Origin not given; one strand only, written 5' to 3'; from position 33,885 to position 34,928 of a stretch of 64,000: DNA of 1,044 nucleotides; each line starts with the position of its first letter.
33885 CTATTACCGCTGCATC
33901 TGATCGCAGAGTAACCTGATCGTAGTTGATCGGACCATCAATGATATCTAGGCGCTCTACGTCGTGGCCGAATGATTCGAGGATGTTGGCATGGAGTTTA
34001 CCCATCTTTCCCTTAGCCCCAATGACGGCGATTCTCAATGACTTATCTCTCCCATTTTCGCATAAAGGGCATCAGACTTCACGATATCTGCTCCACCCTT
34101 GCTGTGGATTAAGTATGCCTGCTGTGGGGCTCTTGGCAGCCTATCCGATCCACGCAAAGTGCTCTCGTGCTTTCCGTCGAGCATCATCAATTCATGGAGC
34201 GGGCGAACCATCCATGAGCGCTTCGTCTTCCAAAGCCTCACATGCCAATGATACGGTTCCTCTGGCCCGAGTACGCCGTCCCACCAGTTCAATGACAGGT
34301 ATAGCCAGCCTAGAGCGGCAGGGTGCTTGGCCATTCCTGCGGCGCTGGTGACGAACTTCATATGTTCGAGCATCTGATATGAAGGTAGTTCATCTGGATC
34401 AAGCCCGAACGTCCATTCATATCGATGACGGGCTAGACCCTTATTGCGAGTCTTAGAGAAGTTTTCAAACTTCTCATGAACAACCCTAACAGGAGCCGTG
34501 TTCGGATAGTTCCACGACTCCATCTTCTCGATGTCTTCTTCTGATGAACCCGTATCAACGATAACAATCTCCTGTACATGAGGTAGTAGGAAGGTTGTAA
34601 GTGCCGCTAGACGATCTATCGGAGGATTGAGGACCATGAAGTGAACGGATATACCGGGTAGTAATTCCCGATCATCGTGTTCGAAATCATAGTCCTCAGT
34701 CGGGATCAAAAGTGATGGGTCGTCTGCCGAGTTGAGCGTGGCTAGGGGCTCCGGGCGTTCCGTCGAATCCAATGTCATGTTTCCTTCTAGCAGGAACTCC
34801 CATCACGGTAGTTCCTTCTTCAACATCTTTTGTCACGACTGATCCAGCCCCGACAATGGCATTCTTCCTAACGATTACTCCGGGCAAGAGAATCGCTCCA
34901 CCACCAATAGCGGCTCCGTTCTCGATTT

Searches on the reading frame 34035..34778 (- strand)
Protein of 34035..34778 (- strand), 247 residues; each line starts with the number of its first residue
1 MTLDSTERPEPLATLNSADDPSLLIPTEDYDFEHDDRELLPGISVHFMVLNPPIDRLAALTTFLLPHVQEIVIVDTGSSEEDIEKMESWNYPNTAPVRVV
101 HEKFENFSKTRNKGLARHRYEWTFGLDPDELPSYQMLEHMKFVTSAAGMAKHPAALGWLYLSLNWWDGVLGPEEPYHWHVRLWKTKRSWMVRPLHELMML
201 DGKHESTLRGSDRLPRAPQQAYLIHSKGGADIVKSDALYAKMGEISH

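Call 12: search_protein_families(library=pfam, proteins=[window:34035-34778:-], max_evalue=0.01)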
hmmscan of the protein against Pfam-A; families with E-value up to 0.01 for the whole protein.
window:34035-34778:- (247 aa): 2 families
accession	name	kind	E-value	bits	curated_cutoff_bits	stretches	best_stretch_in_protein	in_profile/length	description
PF00535.33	Glycos_transf_2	-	6.4e-06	26.6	23.3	1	69-140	28-99/168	Glycosyl transferase family 2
PF10111.15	Glyco_tranf_2_2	-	0.0028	17.6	27.3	1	62-155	24-117/276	Glycosyltransferase like family 2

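Call 49: search_protein_families(library=ncbifam, proteins=[window:34035-34778:-], max_evalue=0.001)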
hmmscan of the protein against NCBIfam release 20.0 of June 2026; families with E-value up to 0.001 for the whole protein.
window:34035-34778:- (247 aa): 1 family
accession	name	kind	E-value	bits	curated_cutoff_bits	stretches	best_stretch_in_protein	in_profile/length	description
NF007482.0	PRK10073.1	equivalog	0.00062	18.9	423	1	69-136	36-102/334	glycosyltransferase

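Call 50: search_protein_families(library=phrogs, proteins=[window:34035-34778:-], max_evalue=0.001)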
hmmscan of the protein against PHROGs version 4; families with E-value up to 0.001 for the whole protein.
window:34035-34778:- (247 aa): 0 families

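Call 87: find_related_loci(query=window:34035-34778:-, collection=viral_contigs, flank=4000)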
Query window:34035-34778:- (247 aa) in viral_contigs; peptide patterns used: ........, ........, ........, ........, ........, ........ (x = any residue, [..] = any of these).
6 stretches matched a pattern, but none encodes a relative of the query by tblastn (E <= 1e-3).

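Call 97: search_protein_families(library=padloc, proteins=[window:34035-34778:-], max_evalue=0.001)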
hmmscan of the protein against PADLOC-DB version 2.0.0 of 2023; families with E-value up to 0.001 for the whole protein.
window:34035-34778:- (247 aa): 0 families
